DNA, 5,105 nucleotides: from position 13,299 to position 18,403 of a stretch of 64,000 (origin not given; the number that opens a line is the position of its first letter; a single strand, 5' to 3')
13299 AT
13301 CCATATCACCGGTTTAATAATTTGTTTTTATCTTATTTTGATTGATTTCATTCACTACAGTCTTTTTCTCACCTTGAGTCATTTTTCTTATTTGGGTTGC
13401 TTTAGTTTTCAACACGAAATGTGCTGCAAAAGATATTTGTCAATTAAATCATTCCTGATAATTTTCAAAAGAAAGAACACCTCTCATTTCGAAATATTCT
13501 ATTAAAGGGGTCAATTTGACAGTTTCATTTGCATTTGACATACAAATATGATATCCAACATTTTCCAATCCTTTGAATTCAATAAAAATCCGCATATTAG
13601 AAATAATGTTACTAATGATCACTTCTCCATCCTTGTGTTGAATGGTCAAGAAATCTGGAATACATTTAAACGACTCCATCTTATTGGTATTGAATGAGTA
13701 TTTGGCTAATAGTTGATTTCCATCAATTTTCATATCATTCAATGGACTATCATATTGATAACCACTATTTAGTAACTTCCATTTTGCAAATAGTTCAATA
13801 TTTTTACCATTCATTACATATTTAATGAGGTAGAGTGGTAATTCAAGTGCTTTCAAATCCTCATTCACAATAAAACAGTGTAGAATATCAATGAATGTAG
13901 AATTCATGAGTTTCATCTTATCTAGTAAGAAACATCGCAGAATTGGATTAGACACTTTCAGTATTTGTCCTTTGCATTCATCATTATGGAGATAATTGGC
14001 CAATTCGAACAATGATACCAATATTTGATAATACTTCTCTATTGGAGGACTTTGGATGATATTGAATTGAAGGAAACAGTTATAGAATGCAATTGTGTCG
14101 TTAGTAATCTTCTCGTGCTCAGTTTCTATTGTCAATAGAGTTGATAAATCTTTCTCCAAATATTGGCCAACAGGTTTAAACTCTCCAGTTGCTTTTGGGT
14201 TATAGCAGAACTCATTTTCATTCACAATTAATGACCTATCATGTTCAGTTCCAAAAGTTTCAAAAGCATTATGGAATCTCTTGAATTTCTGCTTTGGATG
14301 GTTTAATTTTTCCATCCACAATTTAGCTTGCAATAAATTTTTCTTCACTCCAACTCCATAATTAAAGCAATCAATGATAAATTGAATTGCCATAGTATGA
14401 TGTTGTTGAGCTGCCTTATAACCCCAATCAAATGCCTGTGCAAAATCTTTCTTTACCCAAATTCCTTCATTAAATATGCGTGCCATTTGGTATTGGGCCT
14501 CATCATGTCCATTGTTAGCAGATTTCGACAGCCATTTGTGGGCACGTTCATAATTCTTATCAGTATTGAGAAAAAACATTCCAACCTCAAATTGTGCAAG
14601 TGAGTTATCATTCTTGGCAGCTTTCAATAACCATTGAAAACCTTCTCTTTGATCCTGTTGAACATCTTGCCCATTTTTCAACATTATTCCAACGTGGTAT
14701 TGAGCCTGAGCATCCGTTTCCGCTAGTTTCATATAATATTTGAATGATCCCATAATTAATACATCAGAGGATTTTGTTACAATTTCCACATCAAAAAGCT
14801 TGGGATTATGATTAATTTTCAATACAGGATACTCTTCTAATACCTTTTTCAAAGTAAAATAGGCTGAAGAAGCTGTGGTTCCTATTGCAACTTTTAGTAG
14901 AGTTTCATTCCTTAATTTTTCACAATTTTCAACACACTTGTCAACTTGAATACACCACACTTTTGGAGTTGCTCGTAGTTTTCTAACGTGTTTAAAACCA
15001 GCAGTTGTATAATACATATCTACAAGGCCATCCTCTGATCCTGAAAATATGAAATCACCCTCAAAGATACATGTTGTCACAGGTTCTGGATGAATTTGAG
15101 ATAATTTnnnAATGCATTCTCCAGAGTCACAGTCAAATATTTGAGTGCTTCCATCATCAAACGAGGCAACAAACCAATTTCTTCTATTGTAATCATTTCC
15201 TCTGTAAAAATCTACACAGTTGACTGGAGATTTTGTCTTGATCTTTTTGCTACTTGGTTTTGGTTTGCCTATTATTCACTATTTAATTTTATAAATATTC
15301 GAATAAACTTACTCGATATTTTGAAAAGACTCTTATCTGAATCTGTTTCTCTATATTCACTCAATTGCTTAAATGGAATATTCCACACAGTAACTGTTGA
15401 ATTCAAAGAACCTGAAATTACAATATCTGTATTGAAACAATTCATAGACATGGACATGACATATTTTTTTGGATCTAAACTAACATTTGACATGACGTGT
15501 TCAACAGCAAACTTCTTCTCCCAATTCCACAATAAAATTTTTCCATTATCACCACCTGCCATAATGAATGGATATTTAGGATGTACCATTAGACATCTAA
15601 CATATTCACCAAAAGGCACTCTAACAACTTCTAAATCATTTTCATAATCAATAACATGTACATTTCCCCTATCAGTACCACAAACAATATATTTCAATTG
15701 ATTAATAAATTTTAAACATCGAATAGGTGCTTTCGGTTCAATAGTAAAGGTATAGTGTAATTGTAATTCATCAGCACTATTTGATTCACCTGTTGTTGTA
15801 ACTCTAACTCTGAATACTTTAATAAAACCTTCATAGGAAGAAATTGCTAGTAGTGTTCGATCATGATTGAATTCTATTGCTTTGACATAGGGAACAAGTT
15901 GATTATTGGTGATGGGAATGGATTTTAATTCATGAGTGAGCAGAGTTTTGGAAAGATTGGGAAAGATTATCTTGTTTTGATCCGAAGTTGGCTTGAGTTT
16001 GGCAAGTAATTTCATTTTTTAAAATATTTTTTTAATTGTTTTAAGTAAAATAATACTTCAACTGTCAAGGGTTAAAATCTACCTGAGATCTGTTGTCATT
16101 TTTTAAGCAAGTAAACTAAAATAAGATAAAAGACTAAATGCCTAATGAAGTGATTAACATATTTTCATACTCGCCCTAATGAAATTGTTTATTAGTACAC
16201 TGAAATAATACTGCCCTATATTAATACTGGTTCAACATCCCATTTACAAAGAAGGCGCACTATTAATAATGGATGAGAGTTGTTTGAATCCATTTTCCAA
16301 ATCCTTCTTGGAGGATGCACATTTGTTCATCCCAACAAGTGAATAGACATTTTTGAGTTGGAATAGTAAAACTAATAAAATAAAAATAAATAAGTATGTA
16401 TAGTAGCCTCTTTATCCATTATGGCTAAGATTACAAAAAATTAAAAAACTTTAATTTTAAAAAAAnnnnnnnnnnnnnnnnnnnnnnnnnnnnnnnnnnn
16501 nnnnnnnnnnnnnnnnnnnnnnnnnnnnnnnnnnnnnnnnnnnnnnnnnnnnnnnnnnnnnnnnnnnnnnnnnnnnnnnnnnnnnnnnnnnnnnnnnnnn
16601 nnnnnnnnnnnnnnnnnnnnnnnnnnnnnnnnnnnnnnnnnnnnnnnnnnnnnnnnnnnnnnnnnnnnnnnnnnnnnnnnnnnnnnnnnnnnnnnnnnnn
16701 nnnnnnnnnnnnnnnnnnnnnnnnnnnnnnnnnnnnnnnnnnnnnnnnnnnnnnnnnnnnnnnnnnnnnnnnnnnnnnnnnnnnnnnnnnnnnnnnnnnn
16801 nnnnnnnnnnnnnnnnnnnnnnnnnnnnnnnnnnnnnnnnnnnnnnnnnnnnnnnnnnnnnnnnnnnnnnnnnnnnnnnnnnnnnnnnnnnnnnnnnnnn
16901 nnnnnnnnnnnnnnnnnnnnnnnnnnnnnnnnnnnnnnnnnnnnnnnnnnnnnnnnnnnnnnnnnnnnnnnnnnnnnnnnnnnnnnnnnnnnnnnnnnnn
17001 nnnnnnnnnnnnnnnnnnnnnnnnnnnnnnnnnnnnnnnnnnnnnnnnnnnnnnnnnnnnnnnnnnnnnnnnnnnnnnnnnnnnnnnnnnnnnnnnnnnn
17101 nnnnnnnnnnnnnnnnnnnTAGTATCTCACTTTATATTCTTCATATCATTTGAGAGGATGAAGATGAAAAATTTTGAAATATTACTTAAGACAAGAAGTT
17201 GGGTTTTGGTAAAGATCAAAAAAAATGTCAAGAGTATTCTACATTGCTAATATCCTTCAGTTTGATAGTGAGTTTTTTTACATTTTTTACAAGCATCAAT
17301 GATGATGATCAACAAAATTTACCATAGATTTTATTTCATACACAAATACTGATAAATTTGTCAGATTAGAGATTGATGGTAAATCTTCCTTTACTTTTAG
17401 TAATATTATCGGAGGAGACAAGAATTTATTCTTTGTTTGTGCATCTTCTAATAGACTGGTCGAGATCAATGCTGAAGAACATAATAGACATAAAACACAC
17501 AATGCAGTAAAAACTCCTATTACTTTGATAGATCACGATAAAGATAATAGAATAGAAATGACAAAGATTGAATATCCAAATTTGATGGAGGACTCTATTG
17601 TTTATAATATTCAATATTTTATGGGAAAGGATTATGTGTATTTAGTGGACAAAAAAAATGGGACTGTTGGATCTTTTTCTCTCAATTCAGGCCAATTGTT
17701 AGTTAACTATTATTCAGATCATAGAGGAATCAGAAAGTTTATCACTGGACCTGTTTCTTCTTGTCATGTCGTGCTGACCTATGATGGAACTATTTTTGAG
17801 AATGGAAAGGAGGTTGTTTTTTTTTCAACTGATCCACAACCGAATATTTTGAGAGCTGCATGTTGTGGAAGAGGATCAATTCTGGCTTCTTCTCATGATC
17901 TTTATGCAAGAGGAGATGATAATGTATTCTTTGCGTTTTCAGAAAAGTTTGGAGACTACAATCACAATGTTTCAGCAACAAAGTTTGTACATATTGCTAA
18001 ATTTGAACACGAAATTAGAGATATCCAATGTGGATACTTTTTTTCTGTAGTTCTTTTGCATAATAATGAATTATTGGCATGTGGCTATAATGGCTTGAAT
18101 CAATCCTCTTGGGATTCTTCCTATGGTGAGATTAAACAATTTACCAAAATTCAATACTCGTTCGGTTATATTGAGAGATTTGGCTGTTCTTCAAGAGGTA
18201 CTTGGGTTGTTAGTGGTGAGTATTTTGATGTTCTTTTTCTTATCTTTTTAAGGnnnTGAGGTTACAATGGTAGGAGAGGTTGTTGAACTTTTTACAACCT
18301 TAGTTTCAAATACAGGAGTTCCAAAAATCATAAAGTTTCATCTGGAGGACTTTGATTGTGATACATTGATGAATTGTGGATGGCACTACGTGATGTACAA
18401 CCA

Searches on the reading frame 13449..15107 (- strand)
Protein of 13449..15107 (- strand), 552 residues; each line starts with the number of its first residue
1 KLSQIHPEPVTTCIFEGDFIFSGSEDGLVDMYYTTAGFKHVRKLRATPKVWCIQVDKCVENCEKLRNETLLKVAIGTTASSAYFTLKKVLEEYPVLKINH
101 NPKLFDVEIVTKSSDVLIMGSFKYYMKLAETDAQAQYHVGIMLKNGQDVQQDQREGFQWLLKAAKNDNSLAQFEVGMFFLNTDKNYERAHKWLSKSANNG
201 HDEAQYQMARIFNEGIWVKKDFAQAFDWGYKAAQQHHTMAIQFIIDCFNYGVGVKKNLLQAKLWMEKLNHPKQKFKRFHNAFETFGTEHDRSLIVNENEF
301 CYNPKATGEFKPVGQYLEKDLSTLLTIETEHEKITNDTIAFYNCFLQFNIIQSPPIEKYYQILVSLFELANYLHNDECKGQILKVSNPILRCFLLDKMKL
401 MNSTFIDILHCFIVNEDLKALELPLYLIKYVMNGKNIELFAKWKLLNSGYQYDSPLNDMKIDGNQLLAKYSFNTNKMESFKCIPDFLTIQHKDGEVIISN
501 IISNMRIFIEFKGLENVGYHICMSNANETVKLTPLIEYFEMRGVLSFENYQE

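Call 52: search_protein_families(library=pfam, proteins=[window:13449-15107:-], max_evalue=0.001)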
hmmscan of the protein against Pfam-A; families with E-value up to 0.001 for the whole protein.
window:13449-15107:- (552 aa): 2 families
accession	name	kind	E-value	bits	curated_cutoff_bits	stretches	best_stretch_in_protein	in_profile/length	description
PF08238.18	Sel1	-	2.9e-25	88.2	30.7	2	133-168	1-36/36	Sel1 repeat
PF23310.1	TPR_27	-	3.5e-05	23.9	27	0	165-210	24-69/110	Plant tetratrico peptide repeats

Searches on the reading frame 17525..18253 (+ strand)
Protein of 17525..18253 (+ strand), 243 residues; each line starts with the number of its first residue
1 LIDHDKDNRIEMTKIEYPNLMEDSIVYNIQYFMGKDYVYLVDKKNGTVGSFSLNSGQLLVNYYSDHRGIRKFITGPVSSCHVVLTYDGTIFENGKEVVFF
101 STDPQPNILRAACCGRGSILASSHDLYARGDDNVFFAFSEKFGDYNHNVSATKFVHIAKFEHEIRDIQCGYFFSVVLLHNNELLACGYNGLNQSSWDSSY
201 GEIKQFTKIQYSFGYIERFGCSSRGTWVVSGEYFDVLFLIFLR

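Call 52: search_protein_families(library=pfam, proteins=[window:17525-18253:+], max_evalue=0.001)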
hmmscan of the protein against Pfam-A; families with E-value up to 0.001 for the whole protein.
window:17525-18253:+ (243 aa): 2 families
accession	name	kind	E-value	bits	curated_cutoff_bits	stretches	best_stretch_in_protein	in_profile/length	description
PF13540.12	RCC1_2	-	1.5e-05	25.1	22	1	164-193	1-30/30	Regulator of chromosome condensation (RCC1) repeat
PF25390.1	WD40_RLD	-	1.5e-05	25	150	1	98-194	185-278/363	RCC1-like domain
